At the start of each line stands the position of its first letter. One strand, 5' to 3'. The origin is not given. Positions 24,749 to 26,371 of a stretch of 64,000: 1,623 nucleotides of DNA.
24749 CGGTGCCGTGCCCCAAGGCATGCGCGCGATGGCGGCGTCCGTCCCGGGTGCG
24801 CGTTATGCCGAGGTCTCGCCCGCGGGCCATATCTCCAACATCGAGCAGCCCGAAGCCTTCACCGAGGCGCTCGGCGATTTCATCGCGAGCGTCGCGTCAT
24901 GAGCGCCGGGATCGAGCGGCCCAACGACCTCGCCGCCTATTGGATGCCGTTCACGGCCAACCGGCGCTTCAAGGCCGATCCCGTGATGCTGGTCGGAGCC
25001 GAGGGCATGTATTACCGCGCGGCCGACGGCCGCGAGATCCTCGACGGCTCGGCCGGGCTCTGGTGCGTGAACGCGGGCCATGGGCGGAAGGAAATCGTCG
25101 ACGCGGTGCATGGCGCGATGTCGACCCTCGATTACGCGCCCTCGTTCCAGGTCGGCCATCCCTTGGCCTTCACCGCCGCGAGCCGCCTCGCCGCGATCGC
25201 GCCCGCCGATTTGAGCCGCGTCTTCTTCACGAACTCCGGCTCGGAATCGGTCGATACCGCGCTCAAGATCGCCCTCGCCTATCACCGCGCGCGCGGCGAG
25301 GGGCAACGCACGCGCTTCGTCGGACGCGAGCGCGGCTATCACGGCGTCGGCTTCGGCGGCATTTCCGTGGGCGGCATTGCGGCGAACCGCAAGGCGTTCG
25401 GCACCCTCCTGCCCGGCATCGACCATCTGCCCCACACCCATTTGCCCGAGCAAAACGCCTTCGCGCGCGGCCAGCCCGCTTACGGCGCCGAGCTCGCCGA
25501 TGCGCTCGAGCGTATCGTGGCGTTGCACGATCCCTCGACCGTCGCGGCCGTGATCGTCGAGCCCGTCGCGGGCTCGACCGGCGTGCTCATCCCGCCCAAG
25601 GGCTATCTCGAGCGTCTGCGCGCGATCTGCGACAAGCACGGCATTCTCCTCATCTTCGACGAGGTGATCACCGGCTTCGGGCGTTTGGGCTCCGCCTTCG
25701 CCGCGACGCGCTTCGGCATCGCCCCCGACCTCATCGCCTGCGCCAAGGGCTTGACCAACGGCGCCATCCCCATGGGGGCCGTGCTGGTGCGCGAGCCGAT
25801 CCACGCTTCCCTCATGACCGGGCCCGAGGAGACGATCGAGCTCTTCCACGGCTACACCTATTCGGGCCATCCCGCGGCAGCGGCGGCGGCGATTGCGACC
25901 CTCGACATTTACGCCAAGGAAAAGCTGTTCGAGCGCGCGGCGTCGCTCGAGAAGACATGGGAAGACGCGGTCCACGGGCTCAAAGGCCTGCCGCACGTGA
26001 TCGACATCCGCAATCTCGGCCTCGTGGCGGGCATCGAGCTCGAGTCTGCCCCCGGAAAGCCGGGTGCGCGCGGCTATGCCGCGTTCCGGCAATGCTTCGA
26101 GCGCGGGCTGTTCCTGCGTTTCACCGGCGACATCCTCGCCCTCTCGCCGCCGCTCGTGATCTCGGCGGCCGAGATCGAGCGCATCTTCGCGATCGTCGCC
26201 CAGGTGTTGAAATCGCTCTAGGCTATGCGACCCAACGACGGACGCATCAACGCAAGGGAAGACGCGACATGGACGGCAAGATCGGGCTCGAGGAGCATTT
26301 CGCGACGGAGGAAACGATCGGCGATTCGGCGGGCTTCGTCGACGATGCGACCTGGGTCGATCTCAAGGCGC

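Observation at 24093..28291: Tightly coupled four-gene operon with an unusual enzyme combination: PcaD-like hydrolase, omega-transaminase, ACMSD-type decarboxylase, Gfo/Idh/MocA oxidoreductase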

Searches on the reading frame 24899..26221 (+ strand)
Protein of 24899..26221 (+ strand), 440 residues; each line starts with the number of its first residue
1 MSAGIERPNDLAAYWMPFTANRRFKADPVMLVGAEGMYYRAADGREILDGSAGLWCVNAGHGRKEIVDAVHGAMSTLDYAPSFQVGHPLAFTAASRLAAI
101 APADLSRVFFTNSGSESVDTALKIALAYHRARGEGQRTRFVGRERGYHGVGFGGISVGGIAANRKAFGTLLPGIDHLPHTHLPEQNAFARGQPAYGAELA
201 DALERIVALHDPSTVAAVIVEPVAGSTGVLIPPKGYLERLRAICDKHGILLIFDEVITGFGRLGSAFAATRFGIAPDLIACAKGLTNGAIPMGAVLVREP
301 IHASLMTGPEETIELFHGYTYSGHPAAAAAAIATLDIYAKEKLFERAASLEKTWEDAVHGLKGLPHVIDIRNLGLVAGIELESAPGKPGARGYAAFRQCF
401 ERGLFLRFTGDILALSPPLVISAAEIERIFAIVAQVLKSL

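Call 10: search_protein_families(library=pfam, proteins=[window:24899-26221:+])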
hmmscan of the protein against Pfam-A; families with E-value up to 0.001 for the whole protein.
window:24899-26221:+ (440 aa): 1 family
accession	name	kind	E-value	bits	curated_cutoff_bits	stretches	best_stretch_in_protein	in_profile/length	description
PF00202.27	Aminotran_3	-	1.7e-84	284.3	30.5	1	28-437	10-403/403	Aminotransferase class-III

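Call 11: search_protein_families(library=ncbifam, proteins=[window:24899-26221:+])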
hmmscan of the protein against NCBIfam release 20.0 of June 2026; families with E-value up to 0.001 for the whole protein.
window:24899-26221:+ (440 aa): 70 families (the best 25 are shown)
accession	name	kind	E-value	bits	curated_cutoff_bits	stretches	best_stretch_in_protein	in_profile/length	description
NF052567.1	OmAmTferAptACaul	equivalog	4.6e-218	724.2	500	1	11-439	2-430/431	omega-aminotransferase AptA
NF005102.0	PRK06541.1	equivalog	2e-115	385.9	574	1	14-438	20-454/460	aspartate aminotransferase family protein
NF005682.0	PRK07480.1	subfamily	6.1e-113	377.9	510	1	10-438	17-450/459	aminotransferase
NF005683.0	PRK07481.1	subfamily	4.6e-110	368.7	575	1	9-438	9-448/453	hypothetical protein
NF004767.0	PRK06105.1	subfamily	7.8e-106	354.3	517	1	9-439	11-449/460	aminotransferase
NF005447.0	PRK07036.1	equivalog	4.5e-103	345.4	618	1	23-438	30-453/468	aminotransferase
TIGR00508.1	bioA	equivalog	4.4e-102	341.8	405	1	15-437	2-418/419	adenosylmethionine--8-amino-7-oxononanoate transaminase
NF004624.0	PRK05964.1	equivalog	1.2e-94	317.3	494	1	10-438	10-423/427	adenosylmethionine--8-amino-7-oxononanoate transaminase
NF004625.0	PRK05965.1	subfamily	1.3e-94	317.5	729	1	28-438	29-446/460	hypothetical protein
NF005684.0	PRK07482.1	subfamily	1.1e-90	304.5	687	1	25-438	30-453/464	hypothetical protein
NF005812.0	PRK07678.1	subfamily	1.2e-89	301.1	488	1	28-439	30-449/451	aminotransferase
NF041821.1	daptide_amino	equivalog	7.2e-85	285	450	1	20-437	6-404/405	daptide-type RiPP biosynthesis aminotransferase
NF005685.0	PRK07483.1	equivalog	2.4e-82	277.1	485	1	21-437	6-435/444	aspartate aminotransferase family protein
NF005993.0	PRK08117.1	subfamily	1.1e-79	268.1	574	1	28-439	26-429/433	aspartate aminotransferase family protein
NF004426.0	PRK05769.1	equivalog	6.3e-78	262.5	552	1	28-439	37-439/441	acetyl ornithine aminotransferase family protein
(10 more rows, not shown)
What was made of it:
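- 24899..26221 (+): AptA/BauA-type omega-amino acid (beta-alanine):pyruvate aminotransferase, 440 aa. NF052567 at 724 bits, cut-off 500 (call 11).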

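Call 15: search_solved_structures(query=window:24899-26221:+, max_evalue=1e-60)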
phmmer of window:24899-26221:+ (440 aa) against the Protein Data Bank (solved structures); distinct sequences matched with E-value up to 1e-60: 50.
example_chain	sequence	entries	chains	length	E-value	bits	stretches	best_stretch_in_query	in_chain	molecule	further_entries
4b98_A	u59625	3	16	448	1.3e-138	465.8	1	10-438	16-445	BETA-ALANINE--PYRUVATE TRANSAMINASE | BETA-ALANINE-PYRUVATE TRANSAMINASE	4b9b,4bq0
4uhm_A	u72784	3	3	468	1.9e-136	458.6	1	10-438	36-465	OMEGA AMINO ACID-PYRUVATE AMINOTRANSFERASE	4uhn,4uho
3a8u_X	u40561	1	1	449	1.6e-134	452.3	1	10-439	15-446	Omega-amino acid--pyruvate aminotransferase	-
9gh9_A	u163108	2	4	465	6.2e-86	292.2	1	14-437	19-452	Aspartate aminotransferase family protein | Streptomyces aminotransferase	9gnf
5ti8_A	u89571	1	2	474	9.4e-86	291.6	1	16-435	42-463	Aminotransferase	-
9qgh_A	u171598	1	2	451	1.6e-85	290.8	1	14-437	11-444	Aspartate aminotransferase family protein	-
9qc2_A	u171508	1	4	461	1.7e-85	290.8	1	14-437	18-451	Aspartate aminotransferase family protein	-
3i5t_A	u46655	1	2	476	2.1e-84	287.2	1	26-437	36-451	Aminotransferase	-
6gwi_A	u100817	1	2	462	5.6e-84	285.8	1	11-435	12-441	Putrescine aminotransferase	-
6hx9_B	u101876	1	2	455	5.9e-83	282.4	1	16-430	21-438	Aspartate aminotransferase family protein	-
9j4z_A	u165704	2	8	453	1.3e-82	281.3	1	16-430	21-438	Polyamine:pyruvate transaminase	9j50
6s54_A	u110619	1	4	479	3.9e-80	273.1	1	27-433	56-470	Aspartate aminotransferase family protein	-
7qyg_A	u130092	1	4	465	9.7e-80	271.8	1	10-430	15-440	Aminotransferase TR2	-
7qx0_A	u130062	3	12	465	1e-79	271.7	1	10-430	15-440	Aminotransferase TR2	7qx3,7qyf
7ypm_A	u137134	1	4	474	1e-79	271.7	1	16-436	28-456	Aspartate aminotransferase family protein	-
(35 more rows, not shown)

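Call 49: search_dna_similar(query=window:24899-26221:+, collection=plasmids, mode=protein, max_rows=15, max_evalue=1e-80)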
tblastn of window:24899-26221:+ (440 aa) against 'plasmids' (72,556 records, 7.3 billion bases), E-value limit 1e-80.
Records with a match: 376; places in all: 385; records where one place covers at least 80% of the query: 370.
Best place of each record, by identity: 60-80% 329; <60% 47.
By first word of the organism name: Rhizobium 139; Ralstonia 136; Pantoea 14; Azospirillum 12; Leisingera 10; Ensifer 6; Sinorhizobium 5; Phyllobacterium 5; Neorhizobium 4; Mycetohabitans 4; and 25 more.
By predicted mobility (MOB-suite, as given by PLSDB): non-mobilizable 177; mobilizable 121; conjugative 78.
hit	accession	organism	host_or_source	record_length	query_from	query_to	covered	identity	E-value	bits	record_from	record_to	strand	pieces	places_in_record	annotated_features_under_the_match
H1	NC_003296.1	Ralstonia pseudosolanacearum GMI1000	-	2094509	9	440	98%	69.8%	0e+0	575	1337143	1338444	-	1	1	none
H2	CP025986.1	Ralstonia solanacearum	Cucurbita maxima,culture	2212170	9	440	98%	69.8%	0e+0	575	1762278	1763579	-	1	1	aspartate aminotransferase family protein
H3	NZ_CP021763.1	Ralstonia pseudosolanacearum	Solanum lycopersicum,Tomato with ...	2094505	9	440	98%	69.8%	0e+0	575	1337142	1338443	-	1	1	none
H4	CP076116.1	Ralstonia solanacearum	cell culture,wilting pepper (C. annuum) ...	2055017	9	440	98%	69.8%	0e+0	575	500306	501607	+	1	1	aspartate aminotransferase family protein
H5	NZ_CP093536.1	Ralstonia pseudosolanacearum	cell culture,pepper stem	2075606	9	440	98%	69.8%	0e+0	575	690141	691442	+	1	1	none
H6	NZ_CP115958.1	Ralstonia pseudosolanacearum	Solanum lycopersicum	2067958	9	440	98%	69.8%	0e+0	575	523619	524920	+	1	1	none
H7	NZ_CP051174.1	Ralstonia pseudosolanacearum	Whole organism,tomato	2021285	9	440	98%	69.8%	0e+0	575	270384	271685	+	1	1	none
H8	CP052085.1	Ralstonia solanacearum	tomato,cell culture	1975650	9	440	98%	69.8%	0e+0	575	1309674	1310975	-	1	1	none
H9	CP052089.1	Ralstonia solanacearum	tomato,cell culture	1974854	9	440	98%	69.8%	0e+0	575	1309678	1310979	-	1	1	none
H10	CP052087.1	Ralstonia solanacearum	tomato,cell culture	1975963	9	440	98%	69.8%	0e+0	575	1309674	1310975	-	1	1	aspartate aminotransferase family protein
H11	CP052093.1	Ralstonia solanacearum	tomato,cell culture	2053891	9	440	98%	69.8%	0e+0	575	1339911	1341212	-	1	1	none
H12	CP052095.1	Ralstonia solanacearum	tomato,cell culture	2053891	9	440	98%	69.8%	0e+0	575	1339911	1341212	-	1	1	none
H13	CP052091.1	Ralstonia solanacearum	tomato,cell culture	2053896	9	440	98%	69.8%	0e+0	575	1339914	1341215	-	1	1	aspartate aminotransferase family protein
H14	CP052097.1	Ralstonia solanacearum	tomato,cell culture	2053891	9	440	98%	69.8%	0e+0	575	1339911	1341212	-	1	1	none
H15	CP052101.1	Ralstonia solanacearum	tomato,cell culture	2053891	9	440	98%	69.8%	0e+0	575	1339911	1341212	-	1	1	none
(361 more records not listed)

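Call 54: get_annotated_region(hit=H2, flank=6000)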
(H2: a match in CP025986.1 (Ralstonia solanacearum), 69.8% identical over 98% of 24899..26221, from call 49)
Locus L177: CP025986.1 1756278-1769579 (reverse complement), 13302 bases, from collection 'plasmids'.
description: Ralstonia solanacearum strain RSCM plasmid p-unname2, complete sequence
organism: Ralstonia solanacearum (NCBI taxid 305)
taxonomy: Bacteria; Pseudomonadota; Betaproteobacteria; Burkholderiales; Burkholderiaceae; Ralstonia; Ralstonia solanacearum
host: -; source: Cucurbita maxima,culture; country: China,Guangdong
typing (MOB-suite, as given by PLSDB): mobilizable; relaxase MOBP,MOBP
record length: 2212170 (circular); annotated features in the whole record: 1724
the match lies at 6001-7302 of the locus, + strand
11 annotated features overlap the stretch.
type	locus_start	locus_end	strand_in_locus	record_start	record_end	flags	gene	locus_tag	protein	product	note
CDS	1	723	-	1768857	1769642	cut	-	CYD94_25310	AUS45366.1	3-hydroxybutyrate dehydrogenase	-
CDS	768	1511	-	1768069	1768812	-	-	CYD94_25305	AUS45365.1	acetoacetate decarboxylase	-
CDS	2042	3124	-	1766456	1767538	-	-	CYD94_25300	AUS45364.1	IS630 family transposase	-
CDS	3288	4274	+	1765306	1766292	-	-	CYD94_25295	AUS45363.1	IS5/IS1182 family transposase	-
CDS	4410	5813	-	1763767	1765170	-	-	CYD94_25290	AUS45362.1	PLP-dependent aminotransferase family protein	-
CDS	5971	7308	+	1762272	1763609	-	-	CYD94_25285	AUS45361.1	aspartate aminotransferase family protein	-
CDS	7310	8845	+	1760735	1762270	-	mmsA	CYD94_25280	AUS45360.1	methylmalonate-semialdehyde dehydrogenase (CoA acylating)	-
CDS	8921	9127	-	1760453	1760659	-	-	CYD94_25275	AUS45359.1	cold-shock protein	-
CDS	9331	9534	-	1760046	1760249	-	-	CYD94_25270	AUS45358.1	cold-shock protein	-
CDS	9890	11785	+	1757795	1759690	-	trkD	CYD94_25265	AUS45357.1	potassium transporter Kup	-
CDS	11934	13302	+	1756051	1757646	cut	-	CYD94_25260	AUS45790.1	PAS domain S-box protein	-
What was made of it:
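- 24899..26221 (+): A 70% identical orthologue in Ralstonia is adjacent to mmsA (call 54).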

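Call 55: search_dna_similar(query=window:24899-26221:+, collection=plasmids, mode=protein, max_rows=30, max_evalue=1e-80, rows=spread)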
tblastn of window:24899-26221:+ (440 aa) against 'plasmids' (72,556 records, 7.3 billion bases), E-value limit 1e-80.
Records with a match: 376; places in all: 385; records where one place covers at least 80% of the query: 370.
Best place of each record, by identity: 60-80% 329; <60% 47.
By first word of the organism name: Rhizobium 139; Ralstonia 136; Pantoea 14; Azospirillum 12; Leisingera 10; Ensifer 6; Sinorhizobium 5; Phyllobacterium 5; Neorhizobium 4; Mycetohabitans 4; and 25 more.
By predicted mobility (MOB-suite, as given by PLSDB): non-mobilizable 177; mobilizable 121; conjugative 78.
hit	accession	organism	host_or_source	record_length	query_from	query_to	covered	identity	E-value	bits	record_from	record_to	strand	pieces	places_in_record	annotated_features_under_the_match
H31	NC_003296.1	Ralstonia pseudosolanacearum GMI1000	-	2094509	9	440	98%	69.8%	0e+0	575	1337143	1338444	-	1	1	none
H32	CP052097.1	Ralstonia solanacearum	tomato,cell culture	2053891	9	440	98%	69.8%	0e+0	575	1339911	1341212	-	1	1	none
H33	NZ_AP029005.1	Ralstonia pseudosolanacearum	-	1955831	9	440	98%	69.8%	0e+0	573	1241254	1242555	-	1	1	none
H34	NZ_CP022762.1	Ralstonia solanacearum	Solanum tuberosum,single cell,Potato ...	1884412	9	440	98%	69.6%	0e+0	577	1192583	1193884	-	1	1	none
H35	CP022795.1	Ralstonia solanacearum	Solanum tuberosum,single cell,Potato ...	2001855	9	440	98%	69.6%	1e-179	563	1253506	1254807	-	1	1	aspartate aminotransferase family protein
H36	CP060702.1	Ralstonia solanacearum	tomato,cell culture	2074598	9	440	98%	69.6%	1e-179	563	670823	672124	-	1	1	none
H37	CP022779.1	Ralstonia solanacearum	Solanum tuberosum,single cell,Potato ...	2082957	9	440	98%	69.6%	1e-179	563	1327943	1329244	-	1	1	aspartate aminotransferase family protein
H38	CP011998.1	Ralstonia solanacearum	ginger,cell culture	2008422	9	440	98%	69.6%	2e-179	563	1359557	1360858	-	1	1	omega amino acid--pyruvate aminotransferase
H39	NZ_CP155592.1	Ralstonia solanacearum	Musa sp.,cell culture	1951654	9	440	98%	69.4%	0e+0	572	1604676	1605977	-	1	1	none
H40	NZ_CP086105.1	Ralstonia sp. RS650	sunflower,cell culture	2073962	9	440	98%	69.4%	2e-179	563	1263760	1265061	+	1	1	none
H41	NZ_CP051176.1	Ralstonia solanacearum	Whole organism,tomato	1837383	9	440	98%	69.1%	0e+0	570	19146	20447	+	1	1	none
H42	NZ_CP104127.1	Sinorhizobium sp. M103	Phaseolus vulgaris,cell ...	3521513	6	435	98%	67.9%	5e-174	547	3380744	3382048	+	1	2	none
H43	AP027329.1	Sphingobium sp. TomTYG64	-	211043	11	438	97%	65.4%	7e-167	526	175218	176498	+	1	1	aspartate aminotransferase family protein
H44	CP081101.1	Rhodobacteraceae bacterium M382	-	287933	2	440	100%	62.2%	1e-165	523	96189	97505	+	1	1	aspartate aminotransferase family protein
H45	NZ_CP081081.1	Leisingera caerulea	-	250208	1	437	99%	62.0%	2e-165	522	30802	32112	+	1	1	aspartate aminotransferase family protein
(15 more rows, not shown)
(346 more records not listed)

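Call 63: find_homologous_proteins(query=window:24899-26221:+, max_evalue=1e-100)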
Query window:24899-26221:+ (440 aa): 8000 proteins with E <= 1e-100 among 8000 candidates; the best 120 are listed.
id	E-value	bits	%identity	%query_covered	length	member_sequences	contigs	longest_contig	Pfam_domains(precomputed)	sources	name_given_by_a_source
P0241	2.4e-288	974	100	100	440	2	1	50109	PF00202.28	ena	-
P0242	2.5e-254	862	86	100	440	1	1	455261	PF00202.28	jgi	jgi:beta-alanine--pyruvate transaminase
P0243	4.1e-253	858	86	100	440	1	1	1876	PF00202.28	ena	-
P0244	3.6e-213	726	70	99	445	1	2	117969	PF00202.28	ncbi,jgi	jgi:beta-alanine--pyruvate transaminase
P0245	8.3e-213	725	72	98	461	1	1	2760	PF00202.28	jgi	jgi:beta-alanine--pyruvate transaminase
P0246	1.9e-212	724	73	98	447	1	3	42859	PF00202.28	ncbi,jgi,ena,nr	ncbi:MAG TPA: aspartate aminotransferase family protein [Stellaceae bacterium]|nr:aspartate aminotra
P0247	3.3e-212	723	71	99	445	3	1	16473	PF00202.28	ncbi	ncbi:MAG TPA: aspartate aminotransferase family protein [Stellaceae bacterium]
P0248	4.4e-212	723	73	98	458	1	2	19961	PF00202.28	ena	-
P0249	1.3e-211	721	72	98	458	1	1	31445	PF00202.28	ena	-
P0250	1.6e-211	721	72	98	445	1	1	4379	PF00202.28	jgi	jgi:beta-alanine--pyruvate transaminase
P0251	1.6e-211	721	72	98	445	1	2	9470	PF00202.28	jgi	jgi:beta-alanine--pyruvate transaminase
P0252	1.7e-211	721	72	98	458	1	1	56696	PF00202.28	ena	-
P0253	1.8e-211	721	71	98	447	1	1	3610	PF00202.28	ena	-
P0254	1.9e-211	721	72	98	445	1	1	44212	PF00202.28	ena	-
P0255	2.4e-211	720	72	98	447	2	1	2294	PF00202.28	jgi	-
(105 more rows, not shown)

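Call 64: find_encoding_contigs(protein=P0246, flank=6000, max_places=2)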
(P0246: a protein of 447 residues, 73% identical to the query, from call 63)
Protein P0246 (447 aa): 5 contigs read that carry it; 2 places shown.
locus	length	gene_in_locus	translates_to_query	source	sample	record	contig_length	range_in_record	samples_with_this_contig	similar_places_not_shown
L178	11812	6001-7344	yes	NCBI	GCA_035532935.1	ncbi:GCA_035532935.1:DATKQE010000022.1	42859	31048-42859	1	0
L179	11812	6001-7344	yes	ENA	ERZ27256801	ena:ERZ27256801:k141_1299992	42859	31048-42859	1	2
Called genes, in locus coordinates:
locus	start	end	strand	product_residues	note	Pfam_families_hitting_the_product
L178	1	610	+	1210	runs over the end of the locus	PF05378:Hydant_A_N, PF01968:Hydantoinase_A, PF19278:Hydant_A_C, PF02538:Hydantoinase_B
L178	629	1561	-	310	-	PF00892:EamA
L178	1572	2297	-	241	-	PF00072:Response_reg, PF00486:Trans_reg_C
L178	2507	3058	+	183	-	PF04542:Sigma70_r2, PF22029:PhyR_sigma2, PF08281:Sigma70_r4_2, PF04545:Sigma70_r4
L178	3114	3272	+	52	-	-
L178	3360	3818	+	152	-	-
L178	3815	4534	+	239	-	PF01656:CbiA, PF02374:ArsA_ATPase (weak), PF07015:VirC1 (faint), PF09140:MipZ, PF10609:ParA (weak), PF13614:AAA_31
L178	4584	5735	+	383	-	PF01266:DAO, PF12831:FAD_oxidored (faint), PF13450:NAD_binding_8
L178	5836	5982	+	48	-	-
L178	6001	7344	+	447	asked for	PF00202:Aminotran_3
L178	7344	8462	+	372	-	PF05222:AlaDh_PNT_N, PF01262:AlaDh_PNT_C, PF01488:Shikimate_DH (weak)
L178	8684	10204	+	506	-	PF04966:OprB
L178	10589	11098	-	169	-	PF07022:Phage_CI_repr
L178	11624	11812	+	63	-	?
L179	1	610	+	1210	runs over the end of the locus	PF05378:Hydant_A_N, PF01968:Hydantoinase_A, PF19278:Hydant_A_C, PF02538:Hydantoinase_B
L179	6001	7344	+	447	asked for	PF00202:Aminotran_3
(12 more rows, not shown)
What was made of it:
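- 24899..26221 (+): A 73% identical orthologue abuts alanine dehydrogenase (call 64).
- On AptA/BauA omega-amino acid:pyruvate aminotransferase: Present for 70-73% identical orthologues (calls 54, 64).
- Transaminase: a MocR-type regulator, then AT-mmsA, in Ralstonia (call 54); AT followed by alanine dehydrogenase (call 64). The transaminase is a high-scoring equivalog of the beta-alanine:pyruvate group, whose orthologues sit with mmsA or alanine dehydrogenase (calls 11, 54, 64).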

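Call 65: find_encoding_contigs(protein=P0244, flank=6000, max_places=2)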
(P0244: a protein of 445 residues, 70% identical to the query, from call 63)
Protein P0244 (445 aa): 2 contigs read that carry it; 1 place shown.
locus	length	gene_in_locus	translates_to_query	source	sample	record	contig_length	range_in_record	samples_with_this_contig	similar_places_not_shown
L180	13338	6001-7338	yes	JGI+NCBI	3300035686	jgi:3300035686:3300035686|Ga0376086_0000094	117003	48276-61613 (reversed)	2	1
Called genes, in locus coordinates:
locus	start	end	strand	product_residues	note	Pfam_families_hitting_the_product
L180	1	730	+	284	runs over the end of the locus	PF15916:DUF4743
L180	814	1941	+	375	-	PF01266:DAO, PF07992:Pyr_redox_2 (faint), PF13450:NAD_binding_8 (weak)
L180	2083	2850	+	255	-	PF00596:Aldolase_II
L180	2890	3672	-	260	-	PF03746:LamB_YcsF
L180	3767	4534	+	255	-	PF02682:CT_C_D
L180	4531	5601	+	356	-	PF02626:CT_A_B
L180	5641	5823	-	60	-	-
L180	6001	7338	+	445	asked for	PF00202:Aminotran_3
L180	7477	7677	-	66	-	-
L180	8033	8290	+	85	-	-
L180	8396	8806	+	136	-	-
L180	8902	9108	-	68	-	-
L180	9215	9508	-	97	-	-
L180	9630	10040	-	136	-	-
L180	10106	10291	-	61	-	-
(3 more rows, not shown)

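Call 83: search_solved_structures(query=window:24899-26221:+, max_evalue=1e-130, show_alignments=1)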
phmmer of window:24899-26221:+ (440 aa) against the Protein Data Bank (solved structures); distinct sequences matched with E-value up to 1e-130: 3.
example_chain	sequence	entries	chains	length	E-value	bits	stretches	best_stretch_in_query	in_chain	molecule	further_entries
4b98_A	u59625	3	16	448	1.3e-138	465.8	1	10-438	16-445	BETA-ALANINE--PYRUVATE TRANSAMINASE | BETA-ALANINE-PYRUVATE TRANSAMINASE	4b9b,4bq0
4uhm_A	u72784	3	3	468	1.9e-136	458.6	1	10-438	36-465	OMEGA AMINO ACID-PYRUVATE AMINOTRANSFERASE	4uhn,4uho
3a8u_X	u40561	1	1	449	1.6e-134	452.3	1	10-439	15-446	Omega-amino acid--pyruvate aminotransferase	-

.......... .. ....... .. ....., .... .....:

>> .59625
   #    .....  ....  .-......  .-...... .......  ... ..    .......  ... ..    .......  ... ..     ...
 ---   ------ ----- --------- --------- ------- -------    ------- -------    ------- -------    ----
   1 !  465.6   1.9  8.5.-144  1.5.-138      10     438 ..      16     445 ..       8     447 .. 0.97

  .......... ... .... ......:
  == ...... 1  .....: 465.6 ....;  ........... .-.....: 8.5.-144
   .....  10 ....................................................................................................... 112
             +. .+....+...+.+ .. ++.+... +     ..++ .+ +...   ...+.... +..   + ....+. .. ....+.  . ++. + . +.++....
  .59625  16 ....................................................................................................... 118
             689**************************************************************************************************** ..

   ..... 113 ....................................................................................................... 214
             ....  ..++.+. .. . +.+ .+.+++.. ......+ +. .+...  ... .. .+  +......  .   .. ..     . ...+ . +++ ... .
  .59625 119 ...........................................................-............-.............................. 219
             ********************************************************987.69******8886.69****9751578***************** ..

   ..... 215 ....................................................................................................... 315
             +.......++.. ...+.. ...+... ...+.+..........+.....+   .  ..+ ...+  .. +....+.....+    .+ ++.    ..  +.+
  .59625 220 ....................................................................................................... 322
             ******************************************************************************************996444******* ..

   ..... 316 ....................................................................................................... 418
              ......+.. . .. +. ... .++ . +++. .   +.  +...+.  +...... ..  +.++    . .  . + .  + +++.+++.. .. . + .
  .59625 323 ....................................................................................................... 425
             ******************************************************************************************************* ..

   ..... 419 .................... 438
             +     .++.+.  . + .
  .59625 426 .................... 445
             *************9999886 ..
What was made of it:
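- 24899..26221 (+): 466 bits to P. aeruginosa beta-alanine:pyruvate transaminase 4b98, with the Schiff-base lysine motif (CAKG) aligned (calls 15, 83).
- On AptA/BauA omega-amino acid:pyruvate aminotransferase: 466 bits over residues 10-438 (call 83).
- Closest known: Beta-alanine catabolism. Same: It is 70% identical to the Ralstonia gene that precedes mmsA (calls 11, 15, 54, 83).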
